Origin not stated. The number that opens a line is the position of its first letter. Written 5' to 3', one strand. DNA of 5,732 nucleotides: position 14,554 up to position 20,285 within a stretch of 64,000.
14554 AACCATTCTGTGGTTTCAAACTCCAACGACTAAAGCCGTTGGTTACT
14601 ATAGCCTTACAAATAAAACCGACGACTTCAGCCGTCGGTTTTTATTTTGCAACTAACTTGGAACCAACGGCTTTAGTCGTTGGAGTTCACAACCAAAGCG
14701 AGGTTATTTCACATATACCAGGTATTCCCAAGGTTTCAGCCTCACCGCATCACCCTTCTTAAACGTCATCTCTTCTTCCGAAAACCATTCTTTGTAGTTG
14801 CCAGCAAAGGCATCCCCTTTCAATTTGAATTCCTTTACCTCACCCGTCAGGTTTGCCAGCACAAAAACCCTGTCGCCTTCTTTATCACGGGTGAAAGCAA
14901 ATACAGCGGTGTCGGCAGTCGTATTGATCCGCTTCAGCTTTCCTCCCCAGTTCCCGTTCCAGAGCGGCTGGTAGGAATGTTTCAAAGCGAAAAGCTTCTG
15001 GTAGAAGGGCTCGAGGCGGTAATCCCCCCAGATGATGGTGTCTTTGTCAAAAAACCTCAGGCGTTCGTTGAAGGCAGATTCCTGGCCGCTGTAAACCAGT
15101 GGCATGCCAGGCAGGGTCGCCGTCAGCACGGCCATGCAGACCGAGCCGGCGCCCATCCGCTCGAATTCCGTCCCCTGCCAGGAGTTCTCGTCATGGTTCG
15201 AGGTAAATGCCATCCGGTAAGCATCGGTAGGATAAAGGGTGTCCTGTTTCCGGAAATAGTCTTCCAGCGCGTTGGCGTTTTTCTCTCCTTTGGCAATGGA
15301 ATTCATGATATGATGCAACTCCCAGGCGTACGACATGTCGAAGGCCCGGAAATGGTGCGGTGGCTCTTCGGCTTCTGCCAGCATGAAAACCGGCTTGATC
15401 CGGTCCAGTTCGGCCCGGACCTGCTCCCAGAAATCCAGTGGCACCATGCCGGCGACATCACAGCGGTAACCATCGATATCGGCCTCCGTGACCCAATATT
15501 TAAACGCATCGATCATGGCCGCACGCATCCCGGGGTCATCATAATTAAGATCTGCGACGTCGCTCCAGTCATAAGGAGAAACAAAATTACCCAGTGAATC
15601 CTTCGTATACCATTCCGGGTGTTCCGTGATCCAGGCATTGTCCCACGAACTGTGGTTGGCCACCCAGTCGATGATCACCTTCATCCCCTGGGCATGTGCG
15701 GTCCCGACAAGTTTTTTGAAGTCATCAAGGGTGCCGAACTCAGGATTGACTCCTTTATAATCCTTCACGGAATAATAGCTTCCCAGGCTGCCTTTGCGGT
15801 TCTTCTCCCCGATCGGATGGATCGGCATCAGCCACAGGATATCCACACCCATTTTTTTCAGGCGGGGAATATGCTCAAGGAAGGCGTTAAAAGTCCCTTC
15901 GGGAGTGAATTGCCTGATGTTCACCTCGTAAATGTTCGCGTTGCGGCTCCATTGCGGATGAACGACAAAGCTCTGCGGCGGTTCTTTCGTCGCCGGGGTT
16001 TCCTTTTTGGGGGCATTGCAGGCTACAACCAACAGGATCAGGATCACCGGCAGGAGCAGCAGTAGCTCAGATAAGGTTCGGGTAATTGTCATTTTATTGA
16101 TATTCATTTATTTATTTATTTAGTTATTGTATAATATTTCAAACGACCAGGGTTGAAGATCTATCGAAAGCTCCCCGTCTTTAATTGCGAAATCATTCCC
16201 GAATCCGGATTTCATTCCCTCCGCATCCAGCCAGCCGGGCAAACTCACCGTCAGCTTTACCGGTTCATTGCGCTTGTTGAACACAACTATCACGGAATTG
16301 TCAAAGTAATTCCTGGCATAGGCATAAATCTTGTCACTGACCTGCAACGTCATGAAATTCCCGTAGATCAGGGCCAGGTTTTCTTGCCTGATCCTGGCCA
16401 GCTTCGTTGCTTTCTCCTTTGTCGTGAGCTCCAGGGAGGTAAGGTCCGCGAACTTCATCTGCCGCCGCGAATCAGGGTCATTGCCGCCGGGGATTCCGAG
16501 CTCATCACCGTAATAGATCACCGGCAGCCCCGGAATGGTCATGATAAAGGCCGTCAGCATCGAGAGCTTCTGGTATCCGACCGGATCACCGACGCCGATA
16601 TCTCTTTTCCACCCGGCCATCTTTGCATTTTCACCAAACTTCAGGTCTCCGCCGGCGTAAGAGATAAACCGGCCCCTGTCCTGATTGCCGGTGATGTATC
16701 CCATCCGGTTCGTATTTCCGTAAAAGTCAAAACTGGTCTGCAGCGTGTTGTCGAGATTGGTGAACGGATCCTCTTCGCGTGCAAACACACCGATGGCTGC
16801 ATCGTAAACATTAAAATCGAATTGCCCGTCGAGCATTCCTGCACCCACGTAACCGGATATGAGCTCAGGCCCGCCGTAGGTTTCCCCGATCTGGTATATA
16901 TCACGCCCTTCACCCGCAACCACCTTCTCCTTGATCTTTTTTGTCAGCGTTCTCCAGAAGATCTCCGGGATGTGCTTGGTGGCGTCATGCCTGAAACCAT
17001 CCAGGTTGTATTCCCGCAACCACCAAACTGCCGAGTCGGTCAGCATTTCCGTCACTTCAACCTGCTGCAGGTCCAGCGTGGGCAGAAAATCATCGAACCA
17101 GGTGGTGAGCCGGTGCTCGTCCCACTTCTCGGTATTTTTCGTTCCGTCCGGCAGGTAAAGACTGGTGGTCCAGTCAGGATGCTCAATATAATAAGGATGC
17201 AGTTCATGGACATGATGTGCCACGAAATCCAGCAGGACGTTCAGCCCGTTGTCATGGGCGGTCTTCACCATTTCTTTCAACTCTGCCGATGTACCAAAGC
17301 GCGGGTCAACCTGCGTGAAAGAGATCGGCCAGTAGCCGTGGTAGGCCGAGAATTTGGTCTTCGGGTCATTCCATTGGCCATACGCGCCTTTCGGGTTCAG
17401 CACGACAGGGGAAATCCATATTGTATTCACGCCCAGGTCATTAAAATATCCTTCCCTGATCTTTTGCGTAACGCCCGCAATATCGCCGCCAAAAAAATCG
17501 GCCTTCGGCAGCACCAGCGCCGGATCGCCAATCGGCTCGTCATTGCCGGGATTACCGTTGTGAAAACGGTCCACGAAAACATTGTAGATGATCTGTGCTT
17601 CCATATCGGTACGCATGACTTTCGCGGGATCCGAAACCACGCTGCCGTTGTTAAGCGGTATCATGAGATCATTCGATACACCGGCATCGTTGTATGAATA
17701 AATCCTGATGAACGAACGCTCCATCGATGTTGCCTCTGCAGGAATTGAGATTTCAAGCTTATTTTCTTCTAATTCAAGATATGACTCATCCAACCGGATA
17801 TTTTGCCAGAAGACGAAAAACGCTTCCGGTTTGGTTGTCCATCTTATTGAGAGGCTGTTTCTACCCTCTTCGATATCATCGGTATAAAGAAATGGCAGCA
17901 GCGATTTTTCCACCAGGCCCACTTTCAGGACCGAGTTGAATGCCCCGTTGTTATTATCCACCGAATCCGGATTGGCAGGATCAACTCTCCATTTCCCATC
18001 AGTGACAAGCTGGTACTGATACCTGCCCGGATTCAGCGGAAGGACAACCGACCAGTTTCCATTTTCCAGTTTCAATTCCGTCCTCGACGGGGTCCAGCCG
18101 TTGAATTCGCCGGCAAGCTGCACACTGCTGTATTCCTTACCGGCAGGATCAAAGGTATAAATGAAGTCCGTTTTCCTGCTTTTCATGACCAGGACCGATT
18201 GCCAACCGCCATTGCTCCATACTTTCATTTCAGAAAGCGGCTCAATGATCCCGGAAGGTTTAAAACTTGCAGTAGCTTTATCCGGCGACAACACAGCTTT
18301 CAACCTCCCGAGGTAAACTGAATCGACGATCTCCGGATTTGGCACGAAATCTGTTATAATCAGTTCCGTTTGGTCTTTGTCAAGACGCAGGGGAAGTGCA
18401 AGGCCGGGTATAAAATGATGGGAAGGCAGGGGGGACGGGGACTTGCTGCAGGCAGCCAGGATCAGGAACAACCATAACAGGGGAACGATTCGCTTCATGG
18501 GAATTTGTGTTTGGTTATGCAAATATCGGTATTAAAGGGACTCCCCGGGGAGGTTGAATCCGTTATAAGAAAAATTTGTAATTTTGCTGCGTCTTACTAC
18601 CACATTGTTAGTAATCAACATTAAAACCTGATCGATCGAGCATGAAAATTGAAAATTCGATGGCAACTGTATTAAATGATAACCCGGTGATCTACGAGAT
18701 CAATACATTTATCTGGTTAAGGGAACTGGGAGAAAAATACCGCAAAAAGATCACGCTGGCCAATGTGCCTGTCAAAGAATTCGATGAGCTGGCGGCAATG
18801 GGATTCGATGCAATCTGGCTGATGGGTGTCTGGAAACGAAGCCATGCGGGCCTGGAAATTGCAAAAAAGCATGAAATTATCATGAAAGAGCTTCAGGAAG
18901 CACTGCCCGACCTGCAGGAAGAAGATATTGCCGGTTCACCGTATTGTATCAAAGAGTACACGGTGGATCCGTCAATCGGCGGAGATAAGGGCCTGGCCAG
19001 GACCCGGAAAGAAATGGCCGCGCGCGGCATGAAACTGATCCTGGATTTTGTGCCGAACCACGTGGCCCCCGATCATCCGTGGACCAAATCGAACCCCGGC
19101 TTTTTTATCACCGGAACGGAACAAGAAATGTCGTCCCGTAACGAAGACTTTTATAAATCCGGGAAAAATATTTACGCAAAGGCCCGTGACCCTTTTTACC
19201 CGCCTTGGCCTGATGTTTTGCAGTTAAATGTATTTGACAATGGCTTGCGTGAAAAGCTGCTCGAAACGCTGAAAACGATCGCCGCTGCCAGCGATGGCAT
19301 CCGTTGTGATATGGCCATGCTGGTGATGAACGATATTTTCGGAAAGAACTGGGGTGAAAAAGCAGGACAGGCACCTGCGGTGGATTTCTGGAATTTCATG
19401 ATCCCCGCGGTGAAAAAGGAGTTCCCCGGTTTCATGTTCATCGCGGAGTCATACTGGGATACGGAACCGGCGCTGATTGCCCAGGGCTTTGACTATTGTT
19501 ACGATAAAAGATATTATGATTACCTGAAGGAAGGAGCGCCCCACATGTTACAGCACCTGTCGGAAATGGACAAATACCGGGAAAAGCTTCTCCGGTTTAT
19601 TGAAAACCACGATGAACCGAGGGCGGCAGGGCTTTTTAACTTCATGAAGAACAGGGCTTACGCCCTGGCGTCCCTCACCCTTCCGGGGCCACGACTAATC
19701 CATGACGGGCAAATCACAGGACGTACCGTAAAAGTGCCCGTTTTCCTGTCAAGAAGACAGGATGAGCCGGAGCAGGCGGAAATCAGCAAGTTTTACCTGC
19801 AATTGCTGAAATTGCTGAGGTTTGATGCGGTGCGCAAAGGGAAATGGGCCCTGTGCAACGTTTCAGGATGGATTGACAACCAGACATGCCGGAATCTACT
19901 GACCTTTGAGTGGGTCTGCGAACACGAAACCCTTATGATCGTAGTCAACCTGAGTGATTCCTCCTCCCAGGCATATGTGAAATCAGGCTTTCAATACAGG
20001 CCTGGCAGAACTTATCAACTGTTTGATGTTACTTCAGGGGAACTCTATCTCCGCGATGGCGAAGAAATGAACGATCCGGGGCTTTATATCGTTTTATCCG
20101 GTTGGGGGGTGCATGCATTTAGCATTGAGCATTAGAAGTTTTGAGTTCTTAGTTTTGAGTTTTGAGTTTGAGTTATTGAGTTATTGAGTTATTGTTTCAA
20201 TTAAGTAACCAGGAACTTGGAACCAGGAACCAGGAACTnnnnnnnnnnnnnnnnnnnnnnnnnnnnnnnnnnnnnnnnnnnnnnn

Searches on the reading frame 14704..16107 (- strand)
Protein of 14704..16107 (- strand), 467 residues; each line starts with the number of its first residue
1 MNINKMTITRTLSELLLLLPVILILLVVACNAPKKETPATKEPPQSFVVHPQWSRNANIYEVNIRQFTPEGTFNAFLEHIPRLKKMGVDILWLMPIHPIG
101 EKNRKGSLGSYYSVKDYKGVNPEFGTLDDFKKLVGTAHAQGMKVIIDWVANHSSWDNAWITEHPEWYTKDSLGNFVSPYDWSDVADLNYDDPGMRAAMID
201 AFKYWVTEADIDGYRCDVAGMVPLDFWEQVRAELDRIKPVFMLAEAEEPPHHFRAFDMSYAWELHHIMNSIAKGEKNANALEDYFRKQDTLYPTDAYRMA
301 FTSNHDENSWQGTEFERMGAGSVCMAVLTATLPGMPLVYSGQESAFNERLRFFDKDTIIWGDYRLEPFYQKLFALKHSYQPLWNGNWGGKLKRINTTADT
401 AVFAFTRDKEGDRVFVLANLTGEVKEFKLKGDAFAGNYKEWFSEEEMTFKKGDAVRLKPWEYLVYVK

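Call 4: search_protein_families(library=pfam, proteins=[window:14704-16107:-], max_evalue=0.01)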
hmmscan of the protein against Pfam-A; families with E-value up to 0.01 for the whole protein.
window:14704-16107:- (467 aa): 6 families
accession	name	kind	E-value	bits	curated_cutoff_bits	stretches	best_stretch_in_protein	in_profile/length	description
PF00128.31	Alpha-amylase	-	8.8e-37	127.8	22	2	71-164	16-103/446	Alpha amylase, catalytic domain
PF23915.1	SusG_C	-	7.1e-07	29.9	27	1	402-461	1-59/62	Alpha-amylase SusG C-terminal domain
PF14701.12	hDGE_amylase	-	2.7e-06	27.2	27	1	71-165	19-115/439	Glycogen debranching enzyme, glucanotransferase domain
PF16657.11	Malt_amylase_C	-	7.8e-06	26.3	27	1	398-463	9-74/75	Maltogenic Amylase, C-terminal domain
PF14871.12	GHL6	-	0.00024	21.8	35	1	110-176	28-89/132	Hypothetical glycosyl hydrolase 6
PF02806.24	Alpha-amylase_C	-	0.0075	17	21.2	0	398-449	7-58/95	Alpha amylase, C-terminal all-beta domain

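Call 56: search_protein_families(library=ncbifam, proteins=[window:14704-16107:-], max_evalue=0.00001)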
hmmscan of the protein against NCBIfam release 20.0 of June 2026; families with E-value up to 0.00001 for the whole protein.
window:14704-16107:- (467 aa): 37 families (the best 25 are shown)
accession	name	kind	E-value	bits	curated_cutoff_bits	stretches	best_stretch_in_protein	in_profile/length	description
NF041321.1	Alpha-amyl_MalA_Halo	equivalog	1.3e-51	175.8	875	1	50-430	253-634/666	alpha-amylase MalA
TIGR02456.1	treS_nterm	equivalog_domain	1.8e-32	112.6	678.35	1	52-163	1-111/539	maltose alpha-D-glucosyltransferase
TIGR02403.1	trehalose_treC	equivalog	6.7e-31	107.6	799.05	1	70-162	23-109/544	alpha,alpha-phosphotrehalase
NF008183.0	PRK10933.1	subfamily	3.3e-26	92.1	535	1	51-163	5-116/551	alpha,alpha-phosphotrehalase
NF041090.1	Cyc-maltodext_AglB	equivalog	5.3e-26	91.4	540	1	71-429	62-413/470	cyclomaltodextrinase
NF051899.1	BetGalacBglAAgro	equivalog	7.6e-25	87.3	900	1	52-163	1-111/537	beta-galactosidase BglA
TIGR02402.1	trehalose_TreZ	equivalog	7.2e-24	84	538.8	1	56-246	94-282/545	malto-oligosyltrehalose trehalohydrolase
NF008051.0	PRK10785.1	equivalog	1.5e-18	66.3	568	1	70-175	175-288/607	maltodextrin glucosidase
NF008967.0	PRK12313.1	equivalog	1.8e-17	63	577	1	55-228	146-321/633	1,4-alpha-glucan branching protein GlgB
TIGR01515.1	branching_enzym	equivalog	2.7e-16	59.3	463.95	1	53-226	131-300/607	1,4-alpha-glucan branching enzyme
NF003811.1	PRK05402.1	equivalog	1e-15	57.4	741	1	55-227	139-312/619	1,4-alpha-glucan branching protein GlgB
TIGR02401.1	trehalose_TreY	equivalog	2.6e-15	55.7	498.65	1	66-162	8-102/838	malto-oligosyltrehalose synthase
NF011083.0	PRK14510.1-2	equivalog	8.6e-15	53.3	1322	1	70-177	219-316/1186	bifunctional glycogen debranching protein GlgX/4-alpha-glucanotransferase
NF011077.0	PRK14507.1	equivalog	4.4e-14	50.8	2148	1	66-168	750-850/1693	malto-oligosyltrehalose synthase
NF011085.0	PRK14511.1-2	equivalog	1.1e-12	47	1312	1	66-182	11-123/873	malto-oligosyltrehalose synthase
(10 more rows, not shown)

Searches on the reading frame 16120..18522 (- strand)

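Call 4: search_protein_families(library=pfam, proteins=[window:16120-18522:-], max_evalue=0.01)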
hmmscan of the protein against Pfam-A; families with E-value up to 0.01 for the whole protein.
window:16120-18522:- (800 aa): 5 families
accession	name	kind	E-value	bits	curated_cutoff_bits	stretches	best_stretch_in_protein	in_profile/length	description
PF00128.31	Alpha-amylase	-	1.4e-43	150.2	22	1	315-681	2-360/446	Alpha amylase, catalytic domain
PF16561.11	AMPK1_CBM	-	7.1e-12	45.8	26.8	1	132-201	12-79/85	Glycogen recognition site of AMP-activated protein kinase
PF16657.11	Malt_amylase_C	-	2.3e-07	31.2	27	1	721-795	1-74/75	Maltogenic Amylase, C-terminal domain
PF02922.24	CBM_48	-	1.2e-05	26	22.4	1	133-182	24-81/83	Carbohydrate-binding module 48 (Isoamylase N-terminal domain)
PF10438.15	Cyc-maltodext_C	-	0.0015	19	22.2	1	729-759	7-37/76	Cyclo-malto-dextrinase C-terminal domain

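Call 56: search_protein_families(library=ncbifam, proteins=[window:16120-18522:-], max_evalue=0.00001)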
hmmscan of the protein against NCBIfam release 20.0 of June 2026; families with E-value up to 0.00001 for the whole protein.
window:16120-18522:- (800 aa): 35 families (the best 25 are shown)
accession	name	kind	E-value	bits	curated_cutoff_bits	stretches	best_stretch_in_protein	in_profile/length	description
NF041090.1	Cyc-maltodext_AglB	equivalog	5e-48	164.1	540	2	341-598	57-277/470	cyclomaltodextrinase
NF007059.0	PRK09505.2-4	equivalog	6.7e-37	127.1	865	1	293-438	169-316/683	alpha-amylase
NF007060.0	PRK09505.2-5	equivalog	2.5e-36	124.9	790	1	295-437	184-321/690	alpha-amylase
NF008051.0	PRK10785.1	equivalog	1.1e-35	122.9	568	2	651-798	460-605/607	maltodextrin glucosidase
NF007053.0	PRK09505.1-3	equivalog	2.8e-33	115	1269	2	309-439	190-319/687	alpha-amylase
NF007052.0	PRK09505.1-2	equivalog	9.4e-33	113.3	749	1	303-438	182-316/677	alpha-amylase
NF007051.0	PRK09505.1-1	equivalog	8.7e-32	109.9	864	1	306-438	195-326/686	alpha-amylase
NF007057.0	PRK09505.2-2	equivalog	1.2e-29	103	931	1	309-438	198-326/694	alpha-amylase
NF007054.0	PRK09505.1-4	equivalog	9.9e-29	100.2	1385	1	305-438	184-316/676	alpha-amylase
NF007058.0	PRK09505.2-3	equivalog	1.1e-28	99.8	897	1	309-439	209-338/742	alpha-amylase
NF041321.1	Alpha-amyl_MalA_Halo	equivalog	1.3e-25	89.8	875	1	356-575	287-478/666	alpha-amylase MalA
NF007055.0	PRK09505.1-6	equivalog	9.6e-25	86.9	1458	1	310-438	188-315/675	alpha-amylase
NF011083.0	PRK14510.1-2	equivalog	1.8e-22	78.7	1322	1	340-761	214-630/1186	bifunctional glycogen debranching protein GlgX/4-alpha-glucanotransferase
TIGR02456.1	treS_nterm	equivalog_domain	4.3e-19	68.4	678.35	1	346-447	25-110/539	maltose alpha-D-glucosyltransferase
NF051899.1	BetGalacBglAAgro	equivalog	1e-18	67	900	1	346-515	25-199/537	beta-galactosidase BglA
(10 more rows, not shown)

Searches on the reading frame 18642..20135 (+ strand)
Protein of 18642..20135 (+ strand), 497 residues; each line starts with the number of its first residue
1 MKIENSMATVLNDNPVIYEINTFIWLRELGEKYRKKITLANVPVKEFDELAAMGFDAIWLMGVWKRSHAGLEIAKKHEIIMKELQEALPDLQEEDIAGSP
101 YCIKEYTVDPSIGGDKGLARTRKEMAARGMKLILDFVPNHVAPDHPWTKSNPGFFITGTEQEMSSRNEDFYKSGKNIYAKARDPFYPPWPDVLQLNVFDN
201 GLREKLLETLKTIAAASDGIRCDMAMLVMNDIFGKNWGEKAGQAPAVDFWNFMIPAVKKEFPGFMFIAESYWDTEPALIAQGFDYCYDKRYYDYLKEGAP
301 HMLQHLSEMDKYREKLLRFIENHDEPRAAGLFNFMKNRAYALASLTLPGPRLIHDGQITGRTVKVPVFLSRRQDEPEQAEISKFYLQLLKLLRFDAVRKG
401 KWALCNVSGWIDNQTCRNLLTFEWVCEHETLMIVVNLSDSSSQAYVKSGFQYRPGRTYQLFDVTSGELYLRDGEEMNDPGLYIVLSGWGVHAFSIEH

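Call 4: search_protein_families(library=pfam, proteins=[window:18642-20135:+], max_evalue=0.01)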
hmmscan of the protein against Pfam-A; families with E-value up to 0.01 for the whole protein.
window:18642-20135:+ (497 aa): 1 family
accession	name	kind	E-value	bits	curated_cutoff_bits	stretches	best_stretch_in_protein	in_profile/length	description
PF00128.31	Alpha-amylase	-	6.9e-14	52.4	22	1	48-174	26-117/446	Alpha amylase, catalytic domain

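Call 56: search_protein_families(library=ncbifam, proteins=[window:18642-20135:+], max_evalue=0.00001)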
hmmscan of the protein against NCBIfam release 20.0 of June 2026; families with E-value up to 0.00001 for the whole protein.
window:18642-20135:+ (497 aa): 4 families
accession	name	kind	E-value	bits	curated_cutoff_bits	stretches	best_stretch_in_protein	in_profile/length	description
NF041321.1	Alpha-amyl_MalA_Halo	equivalog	1.7e-13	49.9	875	1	126-444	340-631/666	alpha-amylase MalA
NF041090.1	Cyc-maltodext_AglB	equivalog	3.4e-10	39.3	540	1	106-443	102-410/470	cyclomaltodextrinase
NF008051.0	PRK10785.1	equivalog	4.4e-10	38.4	568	1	106-172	216-281/607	maltodextrin glucosidase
TIGR02401.1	trehalose_TreY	equivalog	6.4e-08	31.3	498.65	1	104-144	53-93/838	malto-oligosyltrehalose synthase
